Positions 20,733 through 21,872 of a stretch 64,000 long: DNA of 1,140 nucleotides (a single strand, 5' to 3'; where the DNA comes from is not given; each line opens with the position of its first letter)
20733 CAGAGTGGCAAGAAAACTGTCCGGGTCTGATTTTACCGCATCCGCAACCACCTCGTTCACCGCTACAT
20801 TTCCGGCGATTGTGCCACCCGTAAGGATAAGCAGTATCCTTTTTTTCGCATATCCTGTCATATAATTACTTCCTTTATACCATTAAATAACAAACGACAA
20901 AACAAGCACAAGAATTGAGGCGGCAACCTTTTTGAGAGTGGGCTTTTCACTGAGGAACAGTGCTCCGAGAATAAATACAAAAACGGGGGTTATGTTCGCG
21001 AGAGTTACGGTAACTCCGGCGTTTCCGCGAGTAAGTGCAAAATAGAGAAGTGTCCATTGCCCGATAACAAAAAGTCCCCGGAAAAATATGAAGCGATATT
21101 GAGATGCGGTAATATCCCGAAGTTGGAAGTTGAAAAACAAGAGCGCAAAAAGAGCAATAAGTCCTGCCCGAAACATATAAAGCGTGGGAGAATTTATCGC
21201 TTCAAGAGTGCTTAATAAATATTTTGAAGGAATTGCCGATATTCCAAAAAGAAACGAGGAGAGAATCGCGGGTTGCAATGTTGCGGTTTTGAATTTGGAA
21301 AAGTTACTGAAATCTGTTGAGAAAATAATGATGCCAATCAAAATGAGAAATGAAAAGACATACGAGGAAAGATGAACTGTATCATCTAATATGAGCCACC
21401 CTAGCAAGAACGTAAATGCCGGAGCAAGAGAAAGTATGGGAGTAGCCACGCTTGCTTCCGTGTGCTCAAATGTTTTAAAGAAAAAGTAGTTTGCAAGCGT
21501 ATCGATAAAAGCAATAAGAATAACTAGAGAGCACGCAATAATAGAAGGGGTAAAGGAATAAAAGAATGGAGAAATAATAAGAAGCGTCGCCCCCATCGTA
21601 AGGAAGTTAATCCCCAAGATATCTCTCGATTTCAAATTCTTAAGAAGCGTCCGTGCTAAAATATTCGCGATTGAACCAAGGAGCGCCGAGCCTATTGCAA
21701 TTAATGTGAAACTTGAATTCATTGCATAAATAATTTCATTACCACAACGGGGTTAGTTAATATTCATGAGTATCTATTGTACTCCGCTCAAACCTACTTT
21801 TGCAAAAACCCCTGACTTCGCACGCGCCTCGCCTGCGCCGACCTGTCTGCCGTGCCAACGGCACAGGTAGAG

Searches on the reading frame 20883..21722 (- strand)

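Call 112: search_protein_families(library=pfam, proteins=[window:20883-21722:-], max_evalue=0.001)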
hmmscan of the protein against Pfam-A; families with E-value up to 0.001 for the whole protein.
window:20883-21722:- (279 aa): 2 families
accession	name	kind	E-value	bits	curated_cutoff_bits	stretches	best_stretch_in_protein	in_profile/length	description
PF00892.27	EamA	-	2.9e-28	99.2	28.2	2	7-135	5-134/135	EamA-like transporter family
PF03151.22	TPT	-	1.8e-08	34.6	30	1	63-193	64-191/291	Triose-phosphate Transporter family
